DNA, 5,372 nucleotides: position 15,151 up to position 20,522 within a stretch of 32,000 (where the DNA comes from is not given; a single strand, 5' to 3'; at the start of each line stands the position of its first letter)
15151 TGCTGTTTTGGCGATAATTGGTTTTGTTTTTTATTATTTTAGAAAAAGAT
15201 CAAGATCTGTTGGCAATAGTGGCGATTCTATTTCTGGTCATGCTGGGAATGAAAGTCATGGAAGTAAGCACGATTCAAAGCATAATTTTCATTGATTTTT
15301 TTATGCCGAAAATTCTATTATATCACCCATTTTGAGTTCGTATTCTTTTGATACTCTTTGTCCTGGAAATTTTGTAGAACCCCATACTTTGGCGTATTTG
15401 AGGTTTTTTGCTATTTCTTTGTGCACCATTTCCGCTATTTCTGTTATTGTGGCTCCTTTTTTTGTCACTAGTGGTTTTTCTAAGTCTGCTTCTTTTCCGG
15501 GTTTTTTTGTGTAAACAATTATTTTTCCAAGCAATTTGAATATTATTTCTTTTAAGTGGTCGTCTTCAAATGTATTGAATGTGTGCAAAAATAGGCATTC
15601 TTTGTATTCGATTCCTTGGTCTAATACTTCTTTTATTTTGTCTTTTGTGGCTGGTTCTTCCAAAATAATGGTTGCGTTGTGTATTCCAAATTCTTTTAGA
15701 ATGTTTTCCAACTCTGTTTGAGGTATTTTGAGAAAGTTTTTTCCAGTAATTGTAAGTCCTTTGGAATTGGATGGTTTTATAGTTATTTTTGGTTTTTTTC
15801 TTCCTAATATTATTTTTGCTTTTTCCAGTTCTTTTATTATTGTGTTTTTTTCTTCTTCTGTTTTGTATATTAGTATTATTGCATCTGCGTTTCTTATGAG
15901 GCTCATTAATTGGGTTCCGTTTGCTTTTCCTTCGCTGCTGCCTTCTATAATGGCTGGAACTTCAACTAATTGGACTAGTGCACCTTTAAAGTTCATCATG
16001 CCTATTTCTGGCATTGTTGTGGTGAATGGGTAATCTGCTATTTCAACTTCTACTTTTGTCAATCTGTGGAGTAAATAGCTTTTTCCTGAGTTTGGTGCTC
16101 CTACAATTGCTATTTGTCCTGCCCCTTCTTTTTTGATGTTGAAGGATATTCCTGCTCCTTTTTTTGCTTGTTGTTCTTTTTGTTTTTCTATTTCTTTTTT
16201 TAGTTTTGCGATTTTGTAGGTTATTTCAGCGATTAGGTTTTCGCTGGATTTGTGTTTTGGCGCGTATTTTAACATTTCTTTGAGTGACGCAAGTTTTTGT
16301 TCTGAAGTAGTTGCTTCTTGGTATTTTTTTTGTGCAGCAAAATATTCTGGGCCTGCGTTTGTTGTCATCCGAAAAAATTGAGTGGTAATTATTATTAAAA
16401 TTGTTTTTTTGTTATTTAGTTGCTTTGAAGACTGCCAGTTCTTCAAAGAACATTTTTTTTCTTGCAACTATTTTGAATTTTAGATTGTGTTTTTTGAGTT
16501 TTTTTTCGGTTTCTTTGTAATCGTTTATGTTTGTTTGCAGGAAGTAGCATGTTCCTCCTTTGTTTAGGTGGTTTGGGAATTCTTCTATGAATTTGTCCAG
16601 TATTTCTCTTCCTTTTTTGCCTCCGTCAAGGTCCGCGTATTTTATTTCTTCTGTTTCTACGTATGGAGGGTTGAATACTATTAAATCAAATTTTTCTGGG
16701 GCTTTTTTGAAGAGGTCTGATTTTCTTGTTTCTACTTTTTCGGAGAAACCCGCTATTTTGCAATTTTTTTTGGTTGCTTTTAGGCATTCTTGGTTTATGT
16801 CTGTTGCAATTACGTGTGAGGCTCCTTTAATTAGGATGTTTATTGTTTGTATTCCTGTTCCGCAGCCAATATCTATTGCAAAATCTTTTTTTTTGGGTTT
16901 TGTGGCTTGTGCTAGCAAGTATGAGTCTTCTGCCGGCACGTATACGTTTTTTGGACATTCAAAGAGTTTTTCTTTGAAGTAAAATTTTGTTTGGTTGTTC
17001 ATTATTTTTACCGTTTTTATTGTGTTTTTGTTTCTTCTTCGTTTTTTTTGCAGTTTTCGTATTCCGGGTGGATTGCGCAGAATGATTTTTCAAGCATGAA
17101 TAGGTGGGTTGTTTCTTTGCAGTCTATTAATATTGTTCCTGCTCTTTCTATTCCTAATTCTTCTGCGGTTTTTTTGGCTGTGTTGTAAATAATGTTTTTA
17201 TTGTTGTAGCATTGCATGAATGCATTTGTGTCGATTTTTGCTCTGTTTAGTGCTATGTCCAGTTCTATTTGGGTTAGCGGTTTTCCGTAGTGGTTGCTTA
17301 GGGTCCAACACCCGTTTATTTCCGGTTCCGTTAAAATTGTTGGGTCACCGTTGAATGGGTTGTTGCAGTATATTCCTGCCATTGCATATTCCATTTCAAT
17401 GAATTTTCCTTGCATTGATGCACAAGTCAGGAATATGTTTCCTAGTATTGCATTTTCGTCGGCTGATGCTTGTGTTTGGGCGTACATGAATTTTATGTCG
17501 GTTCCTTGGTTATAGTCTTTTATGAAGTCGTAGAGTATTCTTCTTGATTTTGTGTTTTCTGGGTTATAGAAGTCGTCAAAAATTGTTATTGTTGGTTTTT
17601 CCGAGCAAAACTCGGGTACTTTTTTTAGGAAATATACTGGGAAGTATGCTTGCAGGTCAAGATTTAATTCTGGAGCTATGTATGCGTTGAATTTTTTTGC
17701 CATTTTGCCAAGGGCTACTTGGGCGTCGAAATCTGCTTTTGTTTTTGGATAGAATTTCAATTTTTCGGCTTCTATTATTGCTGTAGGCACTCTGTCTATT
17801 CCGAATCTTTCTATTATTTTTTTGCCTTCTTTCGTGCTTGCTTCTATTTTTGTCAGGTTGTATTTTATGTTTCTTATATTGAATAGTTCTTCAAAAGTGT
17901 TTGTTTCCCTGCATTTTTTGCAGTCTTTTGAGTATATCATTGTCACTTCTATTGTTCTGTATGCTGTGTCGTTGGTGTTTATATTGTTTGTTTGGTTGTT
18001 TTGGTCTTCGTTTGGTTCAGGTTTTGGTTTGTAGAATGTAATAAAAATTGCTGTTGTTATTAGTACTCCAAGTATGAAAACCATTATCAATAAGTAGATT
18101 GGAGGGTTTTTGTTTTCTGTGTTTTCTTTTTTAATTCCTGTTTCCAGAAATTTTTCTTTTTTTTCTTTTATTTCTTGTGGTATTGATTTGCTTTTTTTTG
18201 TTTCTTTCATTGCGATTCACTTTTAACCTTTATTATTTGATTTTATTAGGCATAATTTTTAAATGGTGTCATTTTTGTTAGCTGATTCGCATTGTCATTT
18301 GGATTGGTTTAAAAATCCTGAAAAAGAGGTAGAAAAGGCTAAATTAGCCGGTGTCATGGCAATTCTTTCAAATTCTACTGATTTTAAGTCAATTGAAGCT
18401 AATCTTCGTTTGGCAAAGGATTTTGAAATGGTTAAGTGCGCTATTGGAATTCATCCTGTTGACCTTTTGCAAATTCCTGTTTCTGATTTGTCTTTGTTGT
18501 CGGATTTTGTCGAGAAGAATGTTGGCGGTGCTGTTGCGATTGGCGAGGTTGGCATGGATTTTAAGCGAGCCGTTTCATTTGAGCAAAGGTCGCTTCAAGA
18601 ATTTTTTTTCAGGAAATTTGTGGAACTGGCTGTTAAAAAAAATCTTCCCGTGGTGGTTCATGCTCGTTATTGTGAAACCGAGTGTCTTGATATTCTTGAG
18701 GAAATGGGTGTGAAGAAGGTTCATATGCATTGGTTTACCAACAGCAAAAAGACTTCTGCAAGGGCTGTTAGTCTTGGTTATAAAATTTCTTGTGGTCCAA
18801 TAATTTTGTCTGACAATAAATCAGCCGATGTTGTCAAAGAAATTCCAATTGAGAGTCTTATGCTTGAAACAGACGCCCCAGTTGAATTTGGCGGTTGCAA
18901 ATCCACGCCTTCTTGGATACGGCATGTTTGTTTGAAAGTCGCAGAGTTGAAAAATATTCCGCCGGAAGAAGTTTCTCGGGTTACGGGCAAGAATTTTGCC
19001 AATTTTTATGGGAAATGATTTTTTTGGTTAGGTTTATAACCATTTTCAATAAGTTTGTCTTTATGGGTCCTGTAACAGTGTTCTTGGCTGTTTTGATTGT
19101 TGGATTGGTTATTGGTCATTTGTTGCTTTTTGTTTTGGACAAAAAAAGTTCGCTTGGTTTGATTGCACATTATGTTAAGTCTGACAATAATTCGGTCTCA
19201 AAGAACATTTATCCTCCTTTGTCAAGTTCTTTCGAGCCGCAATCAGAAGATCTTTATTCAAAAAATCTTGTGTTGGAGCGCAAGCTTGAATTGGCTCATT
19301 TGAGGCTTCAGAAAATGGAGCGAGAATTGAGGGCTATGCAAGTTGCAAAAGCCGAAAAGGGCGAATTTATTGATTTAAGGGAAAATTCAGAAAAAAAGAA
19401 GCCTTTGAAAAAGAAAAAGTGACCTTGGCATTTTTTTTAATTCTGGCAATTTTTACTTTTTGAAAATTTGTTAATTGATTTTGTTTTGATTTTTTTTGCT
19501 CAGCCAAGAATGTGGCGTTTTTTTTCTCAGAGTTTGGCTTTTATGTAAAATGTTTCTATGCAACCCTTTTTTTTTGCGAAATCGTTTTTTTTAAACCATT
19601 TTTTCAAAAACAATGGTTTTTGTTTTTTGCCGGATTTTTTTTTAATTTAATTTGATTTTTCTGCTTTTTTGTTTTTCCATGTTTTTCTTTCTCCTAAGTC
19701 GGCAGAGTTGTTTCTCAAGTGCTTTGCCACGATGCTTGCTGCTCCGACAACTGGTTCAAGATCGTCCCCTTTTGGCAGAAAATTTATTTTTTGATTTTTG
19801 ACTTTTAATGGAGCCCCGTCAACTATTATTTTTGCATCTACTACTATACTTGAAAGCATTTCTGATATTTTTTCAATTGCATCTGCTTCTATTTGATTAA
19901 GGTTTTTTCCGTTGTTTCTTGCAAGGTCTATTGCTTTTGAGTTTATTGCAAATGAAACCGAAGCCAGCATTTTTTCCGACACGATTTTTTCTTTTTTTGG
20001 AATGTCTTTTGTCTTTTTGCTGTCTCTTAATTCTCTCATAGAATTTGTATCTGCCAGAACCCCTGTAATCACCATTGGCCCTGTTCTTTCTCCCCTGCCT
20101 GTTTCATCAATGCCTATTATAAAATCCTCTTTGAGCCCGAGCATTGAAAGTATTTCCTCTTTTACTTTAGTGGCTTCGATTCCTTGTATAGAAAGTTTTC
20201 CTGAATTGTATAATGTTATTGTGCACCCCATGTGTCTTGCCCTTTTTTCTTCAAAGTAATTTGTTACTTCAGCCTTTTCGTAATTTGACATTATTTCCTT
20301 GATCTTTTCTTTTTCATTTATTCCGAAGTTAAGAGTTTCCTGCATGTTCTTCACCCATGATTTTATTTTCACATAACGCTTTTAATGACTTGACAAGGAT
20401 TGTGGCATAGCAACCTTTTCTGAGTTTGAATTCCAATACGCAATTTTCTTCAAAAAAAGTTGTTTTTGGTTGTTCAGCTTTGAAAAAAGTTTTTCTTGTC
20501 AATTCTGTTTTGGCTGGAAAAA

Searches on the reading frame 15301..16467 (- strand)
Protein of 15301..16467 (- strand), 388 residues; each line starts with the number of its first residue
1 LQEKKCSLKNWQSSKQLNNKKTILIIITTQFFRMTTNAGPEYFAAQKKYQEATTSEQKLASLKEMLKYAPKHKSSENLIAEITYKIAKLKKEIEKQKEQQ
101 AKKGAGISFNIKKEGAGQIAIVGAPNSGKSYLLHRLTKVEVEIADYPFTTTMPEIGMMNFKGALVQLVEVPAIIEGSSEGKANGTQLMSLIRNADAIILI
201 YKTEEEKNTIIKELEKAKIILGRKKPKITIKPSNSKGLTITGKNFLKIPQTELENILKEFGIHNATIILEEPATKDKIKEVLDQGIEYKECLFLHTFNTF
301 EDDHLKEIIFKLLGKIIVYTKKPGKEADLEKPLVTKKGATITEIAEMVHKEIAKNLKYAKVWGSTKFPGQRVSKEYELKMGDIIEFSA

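Call 52: search_protein_families(library=pfam, proteins=[window:15301-16467:-], max_evalue=0.001)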
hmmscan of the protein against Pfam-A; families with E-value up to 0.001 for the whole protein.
window:15301-16467:- (388 aa): 4 families
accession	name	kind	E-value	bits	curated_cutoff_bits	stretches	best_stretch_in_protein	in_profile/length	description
PF01926.29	MMR_HSR1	-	4e-18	66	21.9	1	118-218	1-100/113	50S ribosome-binding GTPase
PF02824.27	TGS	-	1.6e-14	54.1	22.2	1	316-386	1-58/60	TGS domain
PF16897.10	MMR_HSR1_Xtn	-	3.3e-08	33.9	35.2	1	237-294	3-61/106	C-terminal region of MMR_HSR1 domain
PF02421.24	FeoB_N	-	5.2e-08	33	27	1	118-199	2-84/156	Ferrous iron transport protein B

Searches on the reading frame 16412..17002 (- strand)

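Call 52: search_protein_families(library=pfam, proteins=[window:16412-17002:-], max_evalue=0.001)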
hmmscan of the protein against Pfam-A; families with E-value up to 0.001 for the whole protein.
window:16412-17002:- (196 aa): 16 families
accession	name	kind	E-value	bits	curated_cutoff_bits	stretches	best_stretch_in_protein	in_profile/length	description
PF05175.20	MTS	-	6.4e-18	65.4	23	1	27-185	20-166/170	Methyltransferase small domain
PF06325.19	PrmA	-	7.7e-11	42.5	22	1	37-111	160-233/296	Ribosomal protein L11 methyltransferase (PrmA)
PF13847.12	Methyltransf_31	-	8.9e-11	42.1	27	1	39-161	4-114/145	Methyltransferase domain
PF13649.12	Methyltransf_25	-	1.6e-09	38.7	27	1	43-111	2-71/97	Methyltransferase domain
PF03602.21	Cons_hypoth95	-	8.8e-08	32.5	24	1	42-119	45-128/182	Conserved hypothetical protein 95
PF09445.16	Methyltransf_15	-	9e-08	32.3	22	1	42-179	4-147/165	RNA cap guanine-N2 methyltransferase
PF12847.13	Methyltransf_18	-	1.6e-07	31.9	27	1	37-109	13-87/151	Methyltransferase domain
PF01170.24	UPF0020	-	1.6e-07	31.7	22.3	1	61-160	76-171/197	RMKL-like, methyltransferase domain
PF08242.18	Methyltransf_12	-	3.5e-07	31.3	30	1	43-110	1-71/98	Methyltransferase domain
PF07669.17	Eco57I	-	3.6e-07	30.9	25.3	1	68-172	33-149/171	Eco57I restriction-modification methylase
PF08241.18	Methyltransf_11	-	6.6e-07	30.3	21.2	1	43-110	1-66/95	Methyltransferase domain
PF13489.12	Methyltransf_23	-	2.3e-05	24.6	27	1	31-111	15-88/164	Methyltransferase domain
PF02353.26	CMAS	-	6e-05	22.9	27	1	42-176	66-184/273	Mycolic acid cyclopropane synthetase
PF02384.22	N6_Mtase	-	0.00031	20.6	20.4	1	20-117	28-138/311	N-6 DNA Methylase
PF04816.18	TrmK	-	0.00044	20.3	27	0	43-107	2-69/205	tRNA (adenine(22)-N(1))-methyltransferase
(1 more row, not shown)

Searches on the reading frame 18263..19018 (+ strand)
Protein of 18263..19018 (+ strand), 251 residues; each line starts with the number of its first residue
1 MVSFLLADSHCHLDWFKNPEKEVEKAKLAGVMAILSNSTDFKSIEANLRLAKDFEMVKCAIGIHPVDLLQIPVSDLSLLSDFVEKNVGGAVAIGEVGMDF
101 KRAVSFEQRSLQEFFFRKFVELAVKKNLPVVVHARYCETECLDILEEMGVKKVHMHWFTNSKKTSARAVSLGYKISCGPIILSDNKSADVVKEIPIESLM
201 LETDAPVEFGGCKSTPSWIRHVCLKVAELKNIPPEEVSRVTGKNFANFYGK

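Call 52: search_protein_families(library=pfam, proteins=[window:18263-19018:+], max_evalue=0.001)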
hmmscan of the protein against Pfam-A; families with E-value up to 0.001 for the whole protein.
window:18263-19018:+ (251 aa): 1 family
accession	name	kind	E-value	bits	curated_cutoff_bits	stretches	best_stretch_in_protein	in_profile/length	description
PF01026.27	TatD_DNase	-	7e-56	189.9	27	1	8-250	2-253/253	TatD related DNase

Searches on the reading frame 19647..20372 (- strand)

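Call 8: search_protein_families(library=pfam, proteins=[window:19647-20372:-], max_evalue=0.01)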
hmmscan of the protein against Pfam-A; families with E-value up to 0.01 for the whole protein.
window:19647-20372:- (241 aa): 2 families
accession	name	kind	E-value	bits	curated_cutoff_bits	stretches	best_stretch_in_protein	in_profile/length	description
PF01351.25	RNase_HII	-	1.7e-16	61.1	25.8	1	86-231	1-160/199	Ribonuclease HII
PF11858.14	DUF3378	-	4e-06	27.4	27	1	21-70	8-59/76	Domain of unknown function (DUF3378)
